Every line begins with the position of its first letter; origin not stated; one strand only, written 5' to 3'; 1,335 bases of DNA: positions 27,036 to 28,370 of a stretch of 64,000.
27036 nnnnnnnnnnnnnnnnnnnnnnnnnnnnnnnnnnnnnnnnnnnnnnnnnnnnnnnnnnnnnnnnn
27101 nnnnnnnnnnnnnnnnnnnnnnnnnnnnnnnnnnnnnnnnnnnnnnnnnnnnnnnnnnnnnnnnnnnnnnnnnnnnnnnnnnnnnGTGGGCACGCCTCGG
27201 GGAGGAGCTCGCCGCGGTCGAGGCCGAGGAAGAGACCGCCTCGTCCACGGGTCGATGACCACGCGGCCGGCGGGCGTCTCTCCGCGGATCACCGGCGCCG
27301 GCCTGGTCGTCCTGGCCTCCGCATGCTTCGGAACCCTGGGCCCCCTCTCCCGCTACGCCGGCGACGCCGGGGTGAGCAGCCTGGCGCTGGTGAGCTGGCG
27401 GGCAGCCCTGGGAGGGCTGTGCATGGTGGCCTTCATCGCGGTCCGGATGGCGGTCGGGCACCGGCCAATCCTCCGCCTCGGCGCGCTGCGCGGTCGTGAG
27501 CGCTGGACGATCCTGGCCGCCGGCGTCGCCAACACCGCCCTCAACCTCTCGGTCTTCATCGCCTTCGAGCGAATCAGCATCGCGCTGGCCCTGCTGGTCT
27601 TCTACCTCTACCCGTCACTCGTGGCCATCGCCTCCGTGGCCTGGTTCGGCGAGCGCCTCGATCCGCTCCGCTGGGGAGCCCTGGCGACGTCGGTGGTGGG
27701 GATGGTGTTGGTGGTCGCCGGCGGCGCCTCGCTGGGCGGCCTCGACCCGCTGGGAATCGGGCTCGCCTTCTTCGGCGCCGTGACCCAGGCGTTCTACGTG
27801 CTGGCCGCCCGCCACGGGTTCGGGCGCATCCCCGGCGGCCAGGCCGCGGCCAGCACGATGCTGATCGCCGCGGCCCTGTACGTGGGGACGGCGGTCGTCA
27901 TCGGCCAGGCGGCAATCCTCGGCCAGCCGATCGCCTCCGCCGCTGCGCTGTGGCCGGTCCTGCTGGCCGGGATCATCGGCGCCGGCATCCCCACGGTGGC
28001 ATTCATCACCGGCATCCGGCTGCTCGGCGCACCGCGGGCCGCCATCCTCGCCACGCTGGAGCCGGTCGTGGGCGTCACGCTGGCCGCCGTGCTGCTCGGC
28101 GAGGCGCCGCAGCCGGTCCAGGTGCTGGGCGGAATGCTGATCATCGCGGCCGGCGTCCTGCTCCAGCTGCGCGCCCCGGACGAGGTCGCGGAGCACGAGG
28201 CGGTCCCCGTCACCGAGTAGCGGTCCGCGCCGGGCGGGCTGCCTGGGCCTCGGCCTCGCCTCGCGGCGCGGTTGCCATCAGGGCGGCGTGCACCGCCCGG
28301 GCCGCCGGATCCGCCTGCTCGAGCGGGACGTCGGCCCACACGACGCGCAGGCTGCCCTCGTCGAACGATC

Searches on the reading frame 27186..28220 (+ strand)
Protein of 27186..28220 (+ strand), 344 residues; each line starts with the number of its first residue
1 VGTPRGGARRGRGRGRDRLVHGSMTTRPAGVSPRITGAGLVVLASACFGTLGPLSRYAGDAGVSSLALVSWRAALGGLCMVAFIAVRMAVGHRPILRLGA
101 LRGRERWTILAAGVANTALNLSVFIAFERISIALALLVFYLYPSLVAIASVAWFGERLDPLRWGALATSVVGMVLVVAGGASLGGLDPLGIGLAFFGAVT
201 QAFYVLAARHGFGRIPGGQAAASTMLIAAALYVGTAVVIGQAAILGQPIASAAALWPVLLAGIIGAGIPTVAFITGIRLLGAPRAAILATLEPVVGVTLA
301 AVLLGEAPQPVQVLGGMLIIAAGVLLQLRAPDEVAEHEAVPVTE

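Call 7: search_protein_families(library=pfam, proteins=[window:27186-28220:+], max_evalue=0.001)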
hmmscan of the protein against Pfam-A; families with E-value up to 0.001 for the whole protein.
window:27186-28220:+ (344 aa): 1 family
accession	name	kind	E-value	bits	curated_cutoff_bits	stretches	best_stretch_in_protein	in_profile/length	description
PF00892.27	EamA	-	1.5e-28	100.2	28.2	2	36-177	2-134/135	EamA-like transporter family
